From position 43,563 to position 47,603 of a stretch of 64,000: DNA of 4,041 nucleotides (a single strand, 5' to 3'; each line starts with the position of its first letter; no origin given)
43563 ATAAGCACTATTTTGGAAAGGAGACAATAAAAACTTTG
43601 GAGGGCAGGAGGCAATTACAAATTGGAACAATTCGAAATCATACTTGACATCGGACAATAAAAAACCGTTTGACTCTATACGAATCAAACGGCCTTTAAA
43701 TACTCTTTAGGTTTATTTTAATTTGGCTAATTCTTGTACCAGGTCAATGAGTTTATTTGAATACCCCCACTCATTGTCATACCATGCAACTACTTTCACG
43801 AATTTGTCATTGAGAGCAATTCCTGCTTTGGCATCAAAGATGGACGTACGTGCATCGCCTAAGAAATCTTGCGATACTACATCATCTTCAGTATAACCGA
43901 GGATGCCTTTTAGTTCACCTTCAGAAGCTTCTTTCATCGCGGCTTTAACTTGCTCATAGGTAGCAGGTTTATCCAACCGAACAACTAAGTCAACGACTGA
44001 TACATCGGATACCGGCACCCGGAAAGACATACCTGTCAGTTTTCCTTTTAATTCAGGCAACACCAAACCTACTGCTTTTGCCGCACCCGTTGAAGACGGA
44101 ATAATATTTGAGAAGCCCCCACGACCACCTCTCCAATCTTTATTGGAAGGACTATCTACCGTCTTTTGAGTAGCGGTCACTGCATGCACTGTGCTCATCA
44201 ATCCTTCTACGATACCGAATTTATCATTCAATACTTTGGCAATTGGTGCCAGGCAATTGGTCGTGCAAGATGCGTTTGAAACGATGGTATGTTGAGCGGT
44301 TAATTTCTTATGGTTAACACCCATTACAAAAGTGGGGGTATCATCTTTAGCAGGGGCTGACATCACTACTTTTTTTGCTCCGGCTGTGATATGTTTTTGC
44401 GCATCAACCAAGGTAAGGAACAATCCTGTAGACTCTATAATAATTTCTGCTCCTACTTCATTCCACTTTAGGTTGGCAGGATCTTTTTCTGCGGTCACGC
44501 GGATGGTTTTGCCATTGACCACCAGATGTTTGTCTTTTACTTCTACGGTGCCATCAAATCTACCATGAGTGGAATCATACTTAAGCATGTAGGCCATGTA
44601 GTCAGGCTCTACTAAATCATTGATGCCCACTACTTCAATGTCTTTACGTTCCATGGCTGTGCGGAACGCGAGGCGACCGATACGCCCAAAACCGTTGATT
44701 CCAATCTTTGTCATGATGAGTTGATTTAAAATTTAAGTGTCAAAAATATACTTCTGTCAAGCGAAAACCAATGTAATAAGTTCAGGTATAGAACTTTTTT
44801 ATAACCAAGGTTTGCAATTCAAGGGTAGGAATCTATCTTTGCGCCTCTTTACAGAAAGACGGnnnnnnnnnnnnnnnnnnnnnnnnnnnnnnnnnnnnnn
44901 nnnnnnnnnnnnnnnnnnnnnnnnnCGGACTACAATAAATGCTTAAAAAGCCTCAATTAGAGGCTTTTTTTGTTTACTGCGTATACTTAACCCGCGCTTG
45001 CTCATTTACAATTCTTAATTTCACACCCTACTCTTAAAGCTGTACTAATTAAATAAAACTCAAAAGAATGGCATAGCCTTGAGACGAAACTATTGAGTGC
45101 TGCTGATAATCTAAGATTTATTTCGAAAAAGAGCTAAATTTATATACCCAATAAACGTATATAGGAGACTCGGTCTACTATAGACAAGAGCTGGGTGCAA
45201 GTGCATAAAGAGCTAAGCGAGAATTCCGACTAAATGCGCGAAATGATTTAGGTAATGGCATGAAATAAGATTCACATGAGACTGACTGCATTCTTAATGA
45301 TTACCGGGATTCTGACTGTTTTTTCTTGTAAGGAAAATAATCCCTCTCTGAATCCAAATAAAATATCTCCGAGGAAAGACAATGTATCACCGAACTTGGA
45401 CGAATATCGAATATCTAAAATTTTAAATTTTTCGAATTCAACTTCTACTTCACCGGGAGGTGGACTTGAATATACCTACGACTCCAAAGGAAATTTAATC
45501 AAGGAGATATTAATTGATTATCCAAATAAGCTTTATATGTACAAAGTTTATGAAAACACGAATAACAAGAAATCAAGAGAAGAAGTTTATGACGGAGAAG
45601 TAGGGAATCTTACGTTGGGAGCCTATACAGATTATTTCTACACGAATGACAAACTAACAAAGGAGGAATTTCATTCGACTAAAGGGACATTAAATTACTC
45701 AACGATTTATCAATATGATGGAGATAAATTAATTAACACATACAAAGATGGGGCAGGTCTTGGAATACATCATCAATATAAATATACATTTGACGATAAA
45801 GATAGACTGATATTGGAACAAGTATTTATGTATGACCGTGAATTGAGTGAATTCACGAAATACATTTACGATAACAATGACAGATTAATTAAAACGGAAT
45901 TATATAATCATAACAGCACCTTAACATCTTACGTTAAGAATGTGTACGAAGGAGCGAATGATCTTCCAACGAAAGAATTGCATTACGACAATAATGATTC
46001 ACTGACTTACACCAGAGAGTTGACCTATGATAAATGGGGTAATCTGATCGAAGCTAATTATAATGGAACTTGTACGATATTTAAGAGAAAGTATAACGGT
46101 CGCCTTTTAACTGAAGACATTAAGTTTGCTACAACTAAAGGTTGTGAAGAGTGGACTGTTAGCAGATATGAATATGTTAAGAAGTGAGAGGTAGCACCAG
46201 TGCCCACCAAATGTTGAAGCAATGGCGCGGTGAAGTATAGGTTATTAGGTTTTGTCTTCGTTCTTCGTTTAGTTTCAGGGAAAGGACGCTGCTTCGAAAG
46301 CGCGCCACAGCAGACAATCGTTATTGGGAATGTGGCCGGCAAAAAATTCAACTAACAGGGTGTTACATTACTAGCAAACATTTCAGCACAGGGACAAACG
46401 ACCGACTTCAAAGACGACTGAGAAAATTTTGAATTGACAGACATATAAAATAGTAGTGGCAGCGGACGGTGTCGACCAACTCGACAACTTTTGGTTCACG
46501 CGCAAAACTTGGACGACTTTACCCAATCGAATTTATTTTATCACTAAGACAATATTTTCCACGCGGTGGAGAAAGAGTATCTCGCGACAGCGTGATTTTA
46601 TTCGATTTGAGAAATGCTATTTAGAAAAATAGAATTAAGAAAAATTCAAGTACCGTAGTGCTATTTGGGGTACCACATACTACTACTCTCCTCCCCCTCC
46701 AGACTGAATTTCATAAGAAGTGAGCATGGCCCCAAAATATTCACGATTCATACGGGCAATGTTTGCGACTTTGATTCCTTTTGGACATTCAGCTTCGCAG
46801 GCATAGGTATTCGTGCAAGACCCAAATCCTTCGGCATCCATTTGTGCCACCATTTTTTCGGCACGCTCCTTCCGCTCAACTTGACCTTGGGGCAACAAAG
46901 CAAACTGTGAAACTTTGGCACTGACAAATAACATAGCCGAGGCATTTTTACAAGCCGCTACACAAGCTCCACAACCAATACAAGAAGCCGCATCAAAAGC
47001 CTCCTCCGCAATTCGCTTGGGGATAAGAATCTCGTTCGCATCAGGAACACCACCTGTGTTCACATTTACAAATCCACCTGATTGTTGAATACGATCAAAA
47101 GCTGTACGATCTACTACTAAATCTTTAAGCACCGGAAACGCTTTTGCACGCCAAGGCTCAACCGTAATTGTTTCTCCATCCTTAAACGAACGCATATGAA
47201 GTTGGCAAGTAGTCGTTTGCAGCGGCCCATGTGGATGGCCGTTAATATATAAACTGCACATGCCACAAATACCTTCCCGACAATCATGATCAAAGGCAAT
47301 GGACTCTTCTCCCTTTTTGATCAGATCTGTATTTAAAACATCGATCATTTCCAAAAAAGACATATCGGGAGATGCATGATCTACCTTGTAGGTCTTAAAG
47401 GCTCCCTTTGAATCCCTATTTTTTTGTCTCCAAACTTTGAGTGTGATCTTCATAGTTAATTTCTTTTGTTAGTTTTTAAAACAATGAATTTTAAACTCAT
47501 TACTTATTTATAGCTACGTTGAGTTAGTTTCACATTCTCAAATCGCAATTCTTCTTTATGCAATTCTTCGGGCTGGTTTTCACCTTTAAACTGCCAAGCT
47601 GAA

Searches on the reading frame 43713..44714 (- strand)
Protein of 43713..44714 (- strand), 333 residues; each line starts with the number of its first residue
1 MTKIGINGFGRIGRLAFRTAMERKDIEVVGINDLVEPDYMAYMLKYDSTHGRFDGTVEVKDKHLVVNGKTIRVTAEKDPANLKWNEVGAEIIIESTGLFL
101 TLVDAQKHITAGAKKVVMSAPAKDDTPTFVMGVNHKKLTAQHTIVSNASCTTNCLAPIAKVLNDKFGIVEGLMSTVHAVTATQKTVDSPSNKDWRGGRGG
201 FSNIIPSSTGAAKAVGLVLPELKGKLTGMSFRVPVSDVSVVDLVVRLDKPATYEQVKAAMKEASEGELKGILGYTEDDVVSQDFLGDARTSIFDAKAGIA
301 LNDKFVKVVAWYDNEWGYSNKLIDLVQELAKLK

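Call 13: search_protein_families(library=pfam, proteins=[window:43713-44714:-])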
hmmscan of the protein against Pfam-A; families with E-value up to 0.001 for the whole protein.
window:43713-44714:- (333 aa): 2 families
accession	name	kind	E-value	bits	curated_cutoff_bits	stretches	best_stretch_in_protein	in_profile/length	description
PF02800.25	Gp_dh_C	-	8.4e-70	233.9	24.4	1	155-312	1-158/158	Glyceraldehyde 3-phosphate dehydrogenase, C-terminal domain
PF00044.30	Gp_dh_N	-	1.3e-42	144.6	31.7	1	3-101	2-100/101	Glyceraldehyde 3-phosphate dehydrogenase, NAD binding domain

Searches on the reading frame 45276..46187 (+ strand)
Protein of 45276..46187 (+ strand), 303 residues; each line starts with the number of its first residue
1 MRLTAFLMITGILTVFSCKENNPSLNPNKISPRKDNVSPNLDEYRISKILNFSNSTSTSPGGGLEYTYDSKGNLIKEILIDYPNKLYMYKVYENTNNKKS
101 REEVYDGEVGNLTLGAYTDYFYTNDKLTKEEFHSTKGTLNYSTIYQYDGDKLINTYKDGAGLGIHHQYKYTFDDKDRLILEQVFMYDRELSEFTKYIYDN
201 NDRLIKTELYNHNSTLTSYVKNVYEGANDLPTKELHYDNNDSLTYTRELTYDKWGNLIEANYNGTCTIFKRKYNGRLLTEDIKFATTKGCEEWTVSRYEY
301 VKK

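Call 14: search_protein_families(library=pfam, proteins=[window:45276-46187:+])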
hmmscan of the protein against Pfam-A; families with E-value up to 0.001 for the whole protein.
window:45276-46187:+ (303 aa): 1 family
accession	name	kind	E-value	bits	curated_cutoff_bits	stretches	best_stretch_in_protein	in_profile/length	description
PF05593.20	RHS_repeat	-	0.00013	22.7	22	0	57-77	10-31/38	RHS Repeat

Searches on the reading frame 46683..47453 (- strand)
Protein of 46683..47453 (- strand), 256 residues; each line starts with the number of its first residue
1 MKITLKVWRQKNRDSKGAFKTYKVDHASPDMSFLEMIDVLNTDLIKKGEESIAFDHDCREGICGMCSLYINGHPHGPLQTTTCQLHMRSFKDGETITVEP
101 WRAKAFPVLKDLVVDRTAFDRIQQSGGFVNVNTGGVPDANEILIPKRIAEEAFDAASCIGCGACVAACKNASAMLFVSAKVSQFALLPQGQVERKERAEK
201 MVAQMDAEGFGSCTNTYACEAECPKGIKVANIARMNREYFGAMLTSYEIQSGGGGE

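Call 14: search_protein_families(library=pfam, proteins=[window:46683-47453:-])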
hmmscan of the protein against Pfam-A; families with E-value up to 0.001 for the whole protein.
window:46683-47453:- (256 aa): 10 families
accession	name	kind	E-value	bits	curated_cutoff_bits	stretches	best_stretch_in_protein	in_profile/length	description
PF13085.11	Fer2_3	-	6.8e-26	90.8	27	1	4-119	1-105/107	2Fe-2S iron-sulfur cluster binding domain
PF13183.11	Fer4_8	-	3.6e-09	37.5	27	1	155-227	2-68/68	4Fe-4S dicluster domain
PF12838.12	Fer4_7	-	1e-08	35.9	27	1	157-227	1-52/52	4Fe-4S dicluster domain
PF13187.11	Fer4_9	-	2.4e-06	27.9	27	1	158-226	2-50/52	4Fe-4S dicluster domain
PF13534.11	Fer4_17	-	7.5e-05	23.6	22.2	1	157-227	1-60/61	4Fe-4S dicluster domain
PF12797.12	Fer4_2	-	0.00014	22.1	24.5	1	153-169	5-21/22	4Fe-4S binding domain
PF12837.12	Fer4_6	-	0.00015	22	25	1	153-169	4-20/24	4Fe-4S binding domain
PF13237.11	Fer4_10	-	0.00018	21.8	25.5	1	153-224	4-53/53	4Fe-4S dicluster domain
PF00037.32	Fer4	-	0.0002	21.5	21.1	1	153-169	3-19/24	4Fe-4S binding domain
PF00111.32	Fer2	-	0.00082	19.7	21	0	50-73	27-51/77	2Fe-2S iron-sulfur cluster binding domain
